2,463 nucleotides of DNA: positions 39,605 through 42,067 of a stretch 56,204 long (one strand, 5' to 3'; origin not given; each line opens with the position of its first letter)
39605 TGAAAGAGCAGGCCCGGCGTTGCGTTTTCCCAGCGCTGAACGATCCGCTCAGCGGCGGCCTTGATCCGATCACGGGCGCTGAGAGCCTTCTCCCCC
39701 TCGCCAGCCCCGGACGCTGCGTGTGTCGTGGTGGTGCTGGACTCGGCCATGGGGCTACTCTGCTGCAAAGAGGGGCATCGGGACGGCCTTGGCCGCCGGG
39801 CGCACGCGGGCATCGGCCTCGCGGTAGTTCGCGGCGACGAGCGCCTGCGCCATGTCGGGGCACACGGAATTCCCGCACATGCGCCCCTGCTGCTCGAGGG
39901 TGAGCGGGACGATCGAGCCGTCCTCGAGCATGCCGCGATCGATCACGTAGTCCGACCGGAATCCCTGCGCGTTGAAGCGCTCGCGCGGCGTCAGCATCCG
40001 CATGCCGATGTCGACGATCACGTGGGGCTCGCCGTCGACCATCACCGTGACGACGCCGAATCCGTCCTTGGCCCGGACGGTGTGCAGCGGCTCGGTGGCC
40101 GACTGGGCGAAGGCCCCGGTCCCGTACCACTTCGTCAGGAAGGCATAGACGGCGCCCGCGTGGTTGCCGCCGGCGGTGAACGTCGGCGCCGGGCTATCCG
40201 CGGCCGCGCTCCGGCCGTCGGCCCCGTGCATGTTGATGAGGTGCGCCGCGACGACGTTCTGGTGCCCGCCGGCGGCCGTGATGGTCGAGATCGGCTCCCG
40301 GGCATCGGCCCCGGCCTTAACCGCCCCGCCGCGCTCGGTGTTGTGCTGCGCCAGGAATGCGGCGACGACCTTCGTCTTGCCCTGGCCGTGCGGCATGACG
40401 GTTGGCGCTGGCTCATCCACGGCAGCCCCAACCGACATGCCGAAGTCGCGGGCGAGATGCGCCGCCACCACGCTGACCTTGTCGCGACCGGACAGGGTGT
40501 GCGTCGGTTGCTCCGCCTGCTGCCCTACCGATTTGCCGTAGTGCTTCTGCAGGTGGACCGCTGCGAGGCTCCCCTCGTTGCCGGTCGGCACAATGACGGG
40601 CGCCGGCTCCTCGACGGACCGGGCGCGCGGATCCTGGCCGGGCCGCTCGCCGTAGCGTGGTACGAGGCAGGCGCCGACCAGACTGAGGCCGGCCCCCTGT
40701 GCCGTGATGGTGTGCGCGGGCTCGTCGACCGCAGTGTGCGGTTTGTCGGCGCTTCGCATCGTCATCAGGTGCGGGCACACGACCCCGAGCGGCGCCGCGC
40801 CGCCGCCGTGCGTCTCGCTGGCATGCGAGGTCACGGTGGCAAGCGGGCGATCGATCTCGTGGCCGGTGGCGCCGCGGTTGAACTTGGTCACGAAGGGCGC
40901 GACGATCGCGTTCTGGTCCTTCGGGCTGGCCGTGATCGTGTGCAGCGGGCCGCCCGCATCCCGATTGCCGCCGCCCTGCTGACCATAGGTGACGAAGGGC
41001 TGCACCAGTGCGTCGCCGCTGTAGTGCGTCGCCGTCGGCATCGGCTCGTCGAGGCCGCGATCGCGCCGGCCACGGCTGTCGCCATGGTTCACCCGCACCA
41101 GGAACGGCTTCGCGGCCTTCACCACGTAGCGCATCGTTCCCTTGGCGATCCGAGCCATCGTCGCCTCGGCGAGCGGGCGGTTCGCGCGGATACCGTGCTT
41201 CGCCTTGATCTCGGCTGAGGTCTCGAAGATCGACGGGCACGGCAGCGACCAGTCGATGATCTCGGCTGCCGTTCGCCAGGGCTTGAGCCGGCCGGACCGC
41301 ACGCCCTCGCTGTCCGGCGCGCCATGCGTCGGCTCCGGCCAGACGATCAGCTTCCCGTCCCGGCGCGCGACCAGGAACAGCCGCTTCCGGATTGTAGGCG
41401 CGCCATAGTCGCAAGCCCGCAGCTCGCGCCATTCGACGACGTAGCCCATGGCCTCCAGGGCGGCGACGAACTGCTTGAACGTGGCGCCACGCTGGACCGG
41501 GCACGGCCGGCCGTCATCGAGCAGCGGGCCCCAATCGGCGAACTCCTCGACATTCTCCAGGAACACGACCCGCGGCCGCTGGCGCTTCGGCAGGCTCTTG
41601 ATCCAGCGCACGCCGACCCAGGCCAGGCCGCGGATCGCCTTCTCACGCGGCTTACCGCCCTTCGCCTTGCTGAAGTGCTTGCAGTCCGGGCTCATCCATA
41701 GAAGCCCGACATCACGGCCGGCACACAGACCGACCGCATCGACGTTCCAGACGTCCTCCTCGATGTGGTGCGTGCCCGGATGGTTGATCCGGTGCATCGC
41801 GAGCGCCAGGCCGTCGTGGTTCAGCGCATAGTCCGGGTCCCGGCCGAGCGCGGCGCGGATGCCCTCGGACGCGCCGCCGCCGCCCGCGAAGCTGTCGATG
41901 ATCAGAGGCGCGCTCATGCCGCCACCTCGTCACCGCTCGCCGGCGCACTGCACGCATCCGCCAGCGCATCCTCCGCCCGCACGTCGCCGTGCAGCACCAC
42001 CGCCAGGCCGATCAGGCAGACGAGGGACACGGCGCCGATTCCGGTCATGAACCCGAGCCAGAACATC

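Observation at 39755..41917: C5 DNA methyltransferase carrying ten tandem TRD-like repeats between motifs VIII and IX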

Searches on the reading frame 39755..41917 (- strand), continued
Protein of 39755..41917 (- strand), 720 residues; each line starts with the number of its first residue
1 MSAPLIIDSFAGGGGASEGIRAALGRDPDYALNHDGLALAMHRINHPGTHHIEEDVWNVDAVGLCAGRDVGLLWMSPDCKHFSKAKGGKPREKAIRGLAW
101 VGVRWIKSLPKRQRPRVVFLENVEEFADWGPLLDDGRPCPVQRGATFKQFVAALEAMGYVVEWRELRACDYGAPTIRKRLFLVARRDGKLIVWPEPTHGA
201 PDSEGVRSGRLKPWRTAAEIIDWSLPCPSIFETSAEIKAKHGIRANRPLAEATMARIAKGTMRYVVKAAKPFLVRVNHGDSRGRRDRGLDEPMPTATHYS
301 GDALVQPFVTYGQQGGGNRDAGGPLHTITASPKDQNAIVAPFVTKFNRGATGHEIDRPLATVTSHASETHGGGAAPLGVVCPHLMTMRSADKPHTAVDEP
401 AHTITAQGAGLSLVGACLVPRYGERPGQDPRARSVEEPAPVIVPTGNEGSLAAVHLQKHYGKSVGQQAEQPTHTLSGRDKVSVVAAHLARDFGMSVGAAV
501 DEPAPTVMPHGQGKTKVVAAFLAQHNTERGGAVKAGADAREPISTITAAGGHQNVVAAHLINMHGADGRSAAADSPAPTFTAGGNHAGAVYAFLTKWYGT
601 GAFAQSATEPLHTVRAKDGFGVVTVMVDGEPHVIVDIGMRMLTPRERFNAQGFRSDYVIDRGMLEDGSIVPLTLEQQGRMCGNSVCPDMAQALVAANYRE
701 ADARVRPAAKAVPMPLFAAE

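Call 93: find_homologous_proteins(query=L001:2980-5001:+, max_evalue=1e-100)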
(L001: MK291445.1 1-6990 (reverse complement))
Query L001:2980-5001:+ (673 aa): 7986 proteins with E <= 1e-100 among 8000 candidates; the best 120 are listed.
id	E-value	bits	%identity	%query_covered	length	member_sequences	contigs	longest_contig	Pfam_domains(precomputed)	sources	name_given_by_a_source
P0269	0.0e+0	1573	100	100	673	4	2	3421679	PF00145.24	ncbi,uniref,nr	ncbi:DNA methyltransferase [Paracoccus yeei]|uniref:DNA (cytosine-5-)-methyltransferase n=1 Tax=Para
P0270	0.0e+0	1430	91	100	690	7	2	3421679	PF00145.24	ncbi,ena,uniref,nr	ncbi:DNA methyltransferase [Paracoccus yeei]|uniref:DNA (cytosine-5-)-methyltransferase n=1 Tax=Para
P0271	0.0e+0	1414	90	100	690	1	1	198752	PF00145.24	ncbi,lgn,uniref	ncbi:DNA cytosine methyltransferase [Paracoccus yeei]|uniref:DNA cytosine methyltransferase n=1 Tax=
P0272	0.0e+0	1404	89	100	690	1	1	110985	PF00145.24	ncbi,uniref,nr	ncbi:DNA cytosine methyltransferase [Paracoccus yeei]|uniref:DNA cytosine methyltransferase n=1 Tax=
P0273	0.0e+0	1346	76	100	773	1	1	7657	PF00145.24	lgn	-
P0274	0.0e+0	1343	85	100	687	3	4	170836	PF00145.24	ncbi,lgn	ncbi:DNA cytosine methyltransferase [Paracoccus versutus]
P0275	0.0e+0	1327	80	100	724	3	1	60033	PF00145.24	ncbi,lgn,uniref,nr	ncbi:DNA cytosine methyltransferase [Paracoccus thiocyanatus]|uniref:DNA (cytosine-5-)-methyltransfe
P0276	0.0e+0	1293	78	100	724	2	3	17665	PF00145.24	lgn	-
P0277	0.0e+0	1289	78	100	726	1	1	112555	PF00145.24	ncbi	-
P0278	0.0e+0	1285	78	100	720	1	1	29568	PF00145.24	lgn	-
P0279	0.0e+0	1284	79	99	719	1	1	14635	PF00145.24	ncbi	-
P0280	0.0e+0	1277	79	100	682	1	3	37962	PF00145.24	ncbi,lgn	-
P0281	0.0e+0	1277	83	100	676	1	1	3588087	PF00145.24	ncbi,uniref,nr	ncbi:DNA cytosine methyltransferase [Paracoccus yeei]|uniref:DNA (cytosine-5-)-methyltransferase n=1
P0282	0.0e+0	1275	81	100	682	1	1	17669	PF00145.24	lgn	-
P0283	0.0e+0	1271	77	100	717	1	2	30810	PF00145.24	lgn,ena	-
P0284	0.0e+0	1267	80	100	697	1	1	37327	PF00145.24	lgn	-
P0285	0.0e+0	1267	80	100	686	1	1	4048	PF00145.24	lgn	-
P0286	0.0e+0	1262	78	99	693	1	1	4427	PF00145.24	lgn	-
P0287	0.0e+0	1262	76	99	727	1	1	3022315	PF00145.24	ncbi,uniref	ncbi:DNA cytosine methyltransferase [Paracoccus sp. ME4]|uniref:DNA cytosine methyltransferase n=1 T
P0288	0.0e+0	1259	81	100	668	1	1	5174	PF00145.24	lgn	-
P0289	0.0e+0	1259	76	100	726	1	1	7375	PF00145.24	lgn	-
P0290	0.0e+0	1258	77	100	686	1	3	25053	PF00145.24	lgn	-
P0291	0.0e+0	1258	77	99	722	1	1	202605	PF00145.24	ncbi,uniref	ncbi:DNA cytosine methyltransferase [Paracoccus sp. 22332]|uniref:DNA cytosine methyltransferase n=1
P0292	0.0e+0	1257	77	100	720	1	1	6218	PF00145.24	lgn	-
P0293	0.0e+0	1256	73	99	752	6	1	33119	PF00145.24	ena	-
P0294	0.0e+0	1255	72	100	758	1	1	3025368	PF00145.24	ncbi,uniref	ncbi:DNA cytosine methyltransferase [Paracoccus denitrificans]|uniref:DNA cytosine methyltransferase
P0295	0.0e+0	1254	78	100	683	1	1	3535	PF00145.24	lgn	-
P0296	0.0e+0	1252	78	100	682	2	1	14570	PF00145.24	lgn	-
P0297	0.0e+0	1250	81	100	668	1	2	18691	PF00145.24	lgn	-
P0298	0.0e+0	1248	77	100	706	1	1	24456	PF00145.24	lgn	-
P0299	0.0e+0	1248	80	100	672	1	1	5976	PF00145.24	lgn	-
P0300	0.0e+0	1248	81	99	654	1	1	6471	PF00145.24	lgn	-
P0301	0.0e+0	1245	70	99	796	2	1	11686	PF00145.24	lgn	-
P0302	0.0e+0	1245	75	100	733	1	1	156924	PF00145.24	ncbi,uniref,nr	ncbi:DNA cytosine methyltransferase [Paracoccus sp. (in: a-proteobacteria)]|uniref:DNA cytosine meth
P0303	0.0e+0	1244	81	97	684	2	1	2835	PF00145.24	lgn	-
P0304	0.0e+0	1243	77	100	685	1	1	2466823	PF00145.24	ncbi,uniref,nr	ncbi:DNA cytosine methyltransferase [Paracoccus denitrificans]|uniref:DNA cytosine methyltransferase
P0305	0.0e+0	1240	78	100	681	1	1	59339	PF00145.24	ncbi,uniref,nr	ncbi:DNA cytosine methyltransferase [Paracoccus sp. SY]|uniref:DNA cytosine methyltransferase n=1 Ta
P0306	0.0e+0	1239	81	99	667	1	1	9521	PF00145.24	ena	-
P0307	0.0e+0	1237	77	98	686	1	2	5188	PF00145.24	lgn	-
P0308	0.0e+0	1237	79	100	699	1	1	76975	PF00145.24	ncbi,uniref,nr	ncbi:DNA cytosine methyltransferase [Paracoccus sp. SSJ]|uniref:DNA cytosine methyltransferase n=1 T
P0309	0.0e+0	1234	80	98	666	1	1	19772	PF00145.24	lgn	-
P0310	0.0e+0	1231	77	98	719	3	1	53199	PF00145.24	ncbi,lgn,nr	ncbi:MAG: DNA cytosine methyltransferase [Paracoccus sp.]|nr:DNA cytosine methyltransferase [Paracoc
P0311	0.0e+0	1231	76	100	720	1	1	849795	PF00145.24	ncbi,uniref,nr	ncbi:DNA cytosine methyltransferase [Paracoccus sp. DMF-8]|uniref:DNA cytosine methyltransferase n=1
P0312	0.0e+0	1230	77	100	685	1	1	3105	PF00145.24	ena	-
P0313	0.0e+0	1228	76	100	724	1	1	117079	PF00145.24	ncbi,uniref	ncbi:DNA cytosine methyltransferase [Paracoccus simplex]|uniref:DNA (cytosine-5-)-methyltransferase 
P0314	0.0e+0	1228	76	100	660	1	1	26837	PF00145.24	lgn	-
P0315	0.0e+0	1227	77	99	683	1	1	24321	PF00145.24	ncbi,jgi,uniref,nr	ncbi:DNA cytosine methyltransferase [Paracoccus sp. (in: a-proteobacteria)]|uniref:DNA cytosine meth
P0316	0.0e+0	1227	75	100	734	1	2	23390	PF00145.24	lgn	-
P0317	0.0e+0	1224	73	100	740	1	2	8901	PF00145.24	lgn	-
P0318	0.0e+0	1223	75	99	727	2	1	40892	PF00145.24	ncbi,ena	-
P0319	0.0e+0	1222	73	100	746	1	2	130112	PF00145.24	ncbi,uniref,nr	ncbi:DNA cytosine methyltransferase [Paracoccus siganidrum]|uniref:DNA (cytosine-5-)-methyltransfera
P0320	0.0e+0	1222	76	100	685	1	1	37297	PF00145.24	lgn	-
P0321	0.0e+0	1219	76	100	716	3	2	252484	PF00145.24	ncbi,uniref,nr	ncbi:DNA cytosine methyltransferase [Paracoccus siganidrum]|uniref:DNA (cytosine-5-)-methyltransfera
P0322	0.0e+0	1217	74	100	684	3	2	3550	PF00145.24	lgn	-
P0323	0.0e+0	1214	73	100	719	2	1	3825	PF00145.24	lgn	-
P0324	0.0e+0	1212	79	98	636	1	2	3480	PF00145.24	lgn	-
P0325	0.0e+0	1211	80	99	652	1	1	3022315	PF00145.24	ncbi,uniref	ncbi:DNA cytosine methyltransferase [Paracoccus sp. ME4]|uniref:DNA cytosine methyltransferase n=1 T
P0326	0.0e+0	1206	80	99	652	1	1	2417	PF00145.24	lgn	-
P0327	0.0e+0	1206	80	98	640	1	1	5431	PF00145.24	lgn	-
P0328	0.0e+0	1202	73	100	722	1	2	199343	PF00145.24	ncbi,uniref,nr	ncbi:DNA cytosine methyltransferase [Paracoccus fontiphilus]|uniref:DNA (cytosine-5-)-methyltransfer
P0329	0.0e+0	1199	73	100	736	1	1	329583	PF00145.24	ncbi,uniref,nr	ncbi:DNA cytosine methyltransferase [Paracoccus denitrificans]|uniref:DNA cytosine methyltransferase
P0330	0.0e+0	1196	76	98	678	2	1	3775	PF00145.24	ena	-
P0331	0.0e+0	1192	75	100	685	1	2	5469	PF00145.24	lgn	-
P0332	0.0e+0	1183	72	100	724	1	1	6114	PF00145.24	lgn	-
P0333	0.0e+0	1170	71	100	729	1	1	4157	PF00145.24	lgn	-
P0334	0.0e+0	1165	76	100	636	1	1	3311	PF00145.24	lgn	-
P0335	0.0e+0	1163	76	99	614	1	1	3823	PF00145.24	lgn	-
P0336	0.0e+0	1157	73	99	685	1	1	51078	PF00145.24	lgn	-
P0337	0.0e+0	1156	74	100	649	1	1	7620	PF00145.24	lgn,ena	-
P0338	0.0e+0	1154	73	100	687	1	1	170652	PF00145.24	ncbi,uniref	ncbi:DNA cytosine methyltransferase [Paracoccus sp. APAP_BH8]|uniref:DNA cytosine methyltransferase 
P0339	0.0e+0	1153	75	98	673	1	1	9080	PF00145.24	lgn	-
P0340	0.0e+0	1153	70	99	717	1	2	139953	PF00145.24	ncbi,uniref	ncbi:DNA cytosine methyltransferase [Pararhodobacter sp.]|uniref:DNA cytosine methyltransferase n=1 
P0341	0.0e+0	1153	72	99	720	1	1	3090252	PF00145.24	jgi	jgi:DNA (cytosine-5)-methyltransferase 1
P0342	0.0e+0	1149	68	100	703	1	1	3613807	PF00145.24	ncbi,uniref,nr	ncbi:DNA cytosine methyltransferase [Paracoccus aminophilus]|uniref:DNA (cytosine-5-)-methyltransfer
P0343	0.0e+0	1146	69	100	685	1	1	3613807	PF00145.24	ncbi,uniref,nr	ncbi:DNA cytosine methyltransferase [Paracoccus aminophilus]|uniref:DNA (cytosine-5-)-methyltransfer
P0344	0.0e+0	1141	75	98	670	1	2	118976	PF00145.24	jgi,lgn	-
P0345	0.0e+0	1140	76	98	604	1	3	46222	PF00145.24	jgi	jgi:DNA (cytosine-5)-methyltransferase 1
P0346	0.0e+0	1138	72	99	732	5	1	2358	PF00145.24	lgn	-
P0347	0.0e+0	1137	69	99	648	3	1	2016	PF00145.24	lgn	-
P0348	0.0e+0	1136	67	99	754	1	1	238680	PF00145.24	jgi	-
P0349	0.0e+0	1135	71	99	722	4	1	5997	PF00145.24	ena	-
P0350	0.0e+0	1133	70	99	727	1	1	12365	PF00145.24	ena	-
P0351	0.0e+0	1130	72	98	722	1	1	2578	PF00145.24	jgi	jgi:DNA (cytosine-5)-methyltransferase 1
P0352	0.0e+0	1129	71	100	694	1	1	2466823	PF00145.24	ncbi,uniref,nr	ncbi:DNA cytosine methyltransferase [Paracoccus denitrificans]|uniref:DNA cytosine methyltransferase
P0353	0.0e+0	1128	71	99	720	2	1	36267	PF00145.24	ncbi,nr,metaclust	ncbi:hypothetical protein TW83_07785 [Paracoccus sp. S4493]|nr:hypothetical protein TW83_07785 [Para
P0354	0.0e+0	1127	73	98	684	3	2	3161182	PF00145.24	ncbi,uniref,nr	ncbi:type II DNA modification methyltransferase [Gemmobacter lanyuensis]|uniref:DNA (cytosine-5-)-me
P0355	0.0e+0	1124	73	99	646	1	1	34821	PF00145.24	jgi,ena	-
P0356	0.0e+0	1122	68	99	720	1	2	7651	PF00145.24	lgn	-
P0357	0.0e+0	1121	70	99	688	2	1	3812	PF00145.24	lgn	-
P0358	0.0e+0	1119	81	88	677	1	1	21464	PF00145.24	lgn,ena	-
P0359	0.0e+0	1119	66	99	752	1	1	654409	PF00145.24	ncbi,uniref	ncbi:DNA cytosine methyltransferase [Roseinatronobacter sp.]|uniref:DNA cytosine methyltransferase n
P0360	0.0e+0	1116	74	99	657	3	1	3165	PF00145.24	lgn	-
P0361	0.0e+0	1115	73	100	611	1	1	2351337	PF00145.24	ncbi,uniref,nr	ncbi:DNA cytosine methyltransferase [Paracoccus sp. (in: a-proteobacteria)]|uniref:DNA cytosine meth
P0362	0.0e+0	1113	68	98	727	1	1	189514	PF00145.24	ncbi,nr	ncbi:DNA cytosine methyltransferase [Cereibacter sphaeroides]|nr:DNA cytosine methyltransferase [Cer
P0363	0.0e+0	1113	76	97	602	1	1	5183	PF00145.24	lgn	-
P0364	0.0e+0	1113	70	99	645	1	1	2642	PF00145.24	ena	-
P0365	0.0e+0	1112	73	99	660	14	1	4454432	PF00145.24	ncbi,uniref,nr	ncbi:DNA (cytosine-5-)-methyltransferase [Rhodovulum sulfidophilum]|uniref:DNA (cytosine-5-)-methylt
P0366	0.0e+0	1110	66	99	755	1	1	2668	PF00145.24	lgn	-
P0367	0.0e+0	1109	71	97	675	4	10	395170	PF00145.24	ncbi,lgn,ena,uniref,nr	ncbi:DNA cytosine methyltransferase [Marinovum algicola]|uniref:DNA cytosine methyltransferase n=1 T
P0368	0.0e+0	1108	71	99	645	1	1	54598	PF00145.24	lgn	-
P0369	0.0e+0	1104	71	98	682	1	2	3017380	PF00145.24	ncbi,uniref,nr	ncbi:DNA cytosine methyltransferase [Cereibacter azotoformans]|uniref:DNA cytosine methyltransferase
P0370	0.0e+0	1102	73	99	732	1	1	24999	PF00145.24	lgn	-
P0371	0.0e+0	1102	74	99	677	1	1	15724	PF00145.24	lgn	-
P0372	0.0e+0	1102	72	100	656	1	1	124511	PF00145.24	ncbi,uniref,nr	ncbi:DNA cytosine methyltransferase [Rhodovulum sulfidophilum]|uniref:DNA (cytosine-5-)-methyltransf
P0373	0.0e+0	1102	72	100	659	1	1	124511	PF00145.24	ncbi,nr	ncbi:DNA cytosine methyltransferase [Rhodovulum sulfidophilum]|nr:DNA cytosine methyltransferase [Rh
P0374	0.0e+0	1102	66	99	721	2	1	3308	PF00145.24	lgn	-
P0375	0.0e+0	1101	70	98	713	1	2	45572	PF00145.24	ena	-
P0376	0.0e+0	1101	68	99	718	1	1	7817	PF00145.24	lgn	-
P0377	0.0e+0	1100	72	99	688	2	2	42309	PF00145.24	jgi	jgi:DNA (cytosine-5)-methyltransferase 1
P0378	0.0e+0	1097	72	99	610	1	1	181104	PF00145.24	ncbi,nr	nr:DNA cytosine methyltransferase [Paracoccus saliphilus]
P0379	0.0e+0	1095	72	100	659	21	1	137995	PF00145.24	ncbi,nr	ncbi:DNA cytosine methyltransferase [Rhodovulum sulfidophilum]|nr:DNA cytosine methyltransferase [Rh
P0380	0.0e+0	1093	67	100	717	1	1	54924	PF00145.24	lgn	-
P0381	0.0e+0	1091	69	99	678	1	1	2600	PF00145.24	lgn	-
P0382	0.0e+0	1088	67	99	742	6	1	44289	PF00145.24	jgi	jgi:DNA (cytosine-5)-methyltransferase 1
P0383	0.0e+0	1086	71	100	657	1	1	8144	PF00145.24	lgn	-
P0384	0.0e+0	1084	61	99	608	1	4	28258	PF00145.24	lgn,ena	-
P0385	0.0e+0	1081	72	98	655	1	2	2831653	PF00145.24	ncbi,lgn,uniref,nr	ncbi:DNA cytosine methyltransferase [Tritonibacter mobilis]|uniref:DNA cytosine methyltransferase n=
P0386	0.0e+0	1081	61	99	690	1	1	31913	PF00145.24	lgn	-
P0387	0.0e+0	1079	64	98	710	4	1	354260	PF00145.24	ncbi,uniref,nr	ncbi:DNA cytosine methyltransferase [Oceaniovalibus sp. ACAM 378]|uniref:DNA cytosine methyltransfer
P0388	0.0e+0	1077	66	99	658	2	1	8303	PF00145.24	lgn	-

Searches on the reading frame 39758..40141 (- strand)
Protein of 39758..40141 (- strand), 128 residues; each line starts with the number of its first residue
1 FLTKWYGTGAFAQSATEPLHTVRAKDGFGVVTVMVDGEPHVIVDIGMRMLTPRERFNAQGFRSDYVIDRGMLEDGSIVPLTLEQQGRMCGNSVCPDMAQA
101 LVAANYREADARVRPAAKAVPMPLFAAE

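Call 52: search_solved_structures(query=A3, max_evalue=1, show_alignments=5)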
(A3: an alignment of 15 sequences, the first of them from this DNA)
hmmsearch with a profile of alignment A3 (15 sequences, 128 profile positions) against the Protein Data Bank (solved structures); distinct sequences matched with E-value up to 1: 0.

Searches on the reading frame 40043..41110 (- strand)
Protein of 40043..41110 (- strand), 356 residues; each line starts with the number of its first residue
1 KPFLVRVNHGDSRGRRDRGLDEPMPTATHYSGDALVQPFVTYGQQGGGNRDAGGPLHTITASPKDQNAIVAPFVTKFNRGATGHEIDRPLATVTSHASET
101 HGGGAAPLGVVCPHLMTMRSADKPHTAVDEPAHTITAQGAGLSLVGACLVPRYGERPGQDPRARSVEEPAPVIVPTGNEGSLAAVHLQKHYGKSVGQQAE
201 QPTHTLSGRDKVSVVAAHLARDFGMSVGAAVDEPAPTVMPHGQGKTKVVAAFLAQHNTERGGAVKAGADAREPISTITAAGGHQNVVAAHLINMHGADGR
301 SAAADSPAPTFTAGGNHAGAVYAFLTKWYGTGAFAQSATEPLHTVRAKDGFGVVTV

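Call 67: search_dna_similar(query=window:40043-41110:-, collection=phages, mode=protein, max_rows=40, rows=spread, max_evalue=0.001)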
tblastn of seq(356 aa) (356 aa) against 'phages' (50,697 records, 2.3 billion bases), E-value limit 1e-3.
Records with a match: 101; places in all: 127; records where one place covers at least 80% of the query: 19.
Best place of each record, by identity: <60% 101.
By first word of the organism name: Pseudomonas 31; Vibrio 20; Aeromonas 6; Rhizobium 4; Burkholderia 3; Klebsiella 3; Ralstonia 3; Escherichia 3; Pseudoalteromonas 3; Agrobacterium 2; and 17 more.
By host as written in the record: - 24; Pseudomonas sp. 6; Pseudomonas aeruginosa 5; Rhizobium leguminosarum strain F1 2; Aeromonas sp. ARM81 2; Agrobacterium tumefaciens C58 2; Rhizobium radiobacter P007 2; Aeromonas salmonicida 2; and 44 more.
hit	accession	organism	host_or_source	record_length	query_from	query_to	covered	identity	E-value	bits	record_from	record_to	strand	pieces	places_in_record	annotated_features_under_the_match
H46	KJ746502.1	Rhizobium phage vB_RleM_PPF1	Rhizobium leguminosarum strain F1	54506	55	356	85%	40.3%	6e-40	155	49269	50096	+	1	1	C-5 cytosine-specific DNA methylase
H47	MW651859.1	Pseudomonas phage vB_PstS-pAN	Pseudomonas stutzeri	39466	36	356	90%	33.9%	2e-11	133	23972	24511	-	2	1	DNA cytosine methyltransferase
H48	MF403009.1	Agrobacterium phage Atu_ph08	Agrobacterium tumefaciens C58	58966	84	356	77%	38.7%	5e-42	162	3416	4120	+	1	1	C-5 cytosine-specific DNA methylase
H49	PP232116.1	Mesorhizobium phage vB_MseS-P1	Mesorhizobium sediminum CBW1107-2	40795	129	356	64%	45.1%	7e-39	152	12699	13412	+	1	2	site-specific DNA-cytosine methylase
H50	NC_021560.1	Rhizobium phage RR1-A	Rhizobium radiobacter P007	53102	1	289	81%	35.3%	1e-30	128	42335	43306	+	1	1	DNA cytosine methyltransferase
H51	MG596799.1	Pseudomonas phage PMBT3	Pseudomonas grimontii MBTL2-21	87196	55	356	85%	32.0%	3e-22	103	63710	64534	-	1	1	DNA cytosine methylasetransferase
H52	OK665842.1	Burkholderia phage BgManors32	Burkholderia gladioli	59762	72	356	80%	32.3%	3e-24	109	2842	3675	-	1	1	C-5 cytosine-specific DNA methylase family protein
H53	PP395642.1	Nostoc phage Nsp-JY10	Nostoc sp.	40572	68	352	80%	31.7%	6e-22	103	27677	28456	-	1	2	DNA cytosine methyltransferase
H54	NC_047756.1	Caulobacter phage Sansa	Caulobacter crescentus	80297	130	353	63%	39.4%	2e-28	122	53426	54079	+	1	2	DNA methyltransferase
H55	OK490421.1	Klebsiella phage Kp4866-6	Klebsiella pneumoniae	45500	55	325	76%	31.7%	2e-16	87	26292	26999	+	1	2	record has no annotation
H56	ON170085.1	Ralstonia phage YO041_1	Ralstonia solanacearum R286, UW275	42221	106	356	71%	33.7%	3e-20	98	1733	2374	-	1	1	record has no annotation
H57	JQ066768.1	Rhodobacter phage RcapNL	Rhodobacter capsulatus SB1003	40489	35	262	64%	36.7%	1e-27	120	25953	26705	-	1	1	C-5 cytosine-specific DNA methylase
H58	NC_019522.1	Pectobacterium phage ZF40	Pectobacterium carotovorum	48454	1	279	78%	29.5%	7e-12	73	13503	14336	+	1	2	DNA methyltransferase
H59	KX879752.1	Halomonas phage QHHSV-1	Halomonas ventosae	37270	126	356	65%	35.1%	6e-9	112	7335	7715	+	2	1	putative site-specific DNA methylase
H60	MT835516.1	Bacteriophage sp.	human fecal samples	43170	107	356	70%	31.9%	4e-16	86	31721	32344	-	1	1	record has no annotation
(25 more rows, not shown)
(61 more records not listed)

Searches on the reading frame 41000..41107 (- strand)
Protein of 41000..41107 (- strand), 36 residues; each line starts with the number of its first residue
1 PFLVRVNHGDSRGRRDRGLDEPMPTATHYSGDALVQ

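Call 80: search_protein_representatives(alignment_id=A5)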
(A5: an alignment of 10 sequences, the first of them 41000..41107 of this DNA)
Query: 10 sequences, 35 profile positions. Proteins with E-value up to 0.001 (for the whole library): 1770; up to 1e-10: 736; up to 1e-30: 17. The best 150 are listed.
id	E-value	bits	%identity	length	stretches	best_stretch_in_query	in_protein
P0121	3.7e-54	195.6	-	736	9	1-32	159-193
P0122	1.6e-38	145.8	-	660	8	3-32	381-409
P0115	7.1e-38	143.8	-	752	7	1-35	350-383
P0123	3.7e-37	141.5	-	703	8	2-35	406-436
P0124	4.2e-37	141.3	-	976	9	1-34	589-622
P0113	6.1e-37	140.8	-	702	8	2-34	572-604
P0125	1.7e-35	136.3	-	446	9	1-35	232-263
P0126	2.6e-35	135.7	-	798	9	1-35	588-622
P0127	3.9e-34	131.9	-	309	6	2-34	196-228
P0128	4.8e-34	131.6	-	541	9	5-35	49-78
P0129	1.5e-33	130.1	-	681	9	3-35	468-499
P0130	3.1e-33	129.0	-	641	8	1-35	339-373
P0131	5.7e-33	128.2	-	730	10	1-26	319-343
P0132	1.1e-32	127.2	-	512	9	1-35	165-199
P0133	6.0e-32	124.9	-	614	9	1-35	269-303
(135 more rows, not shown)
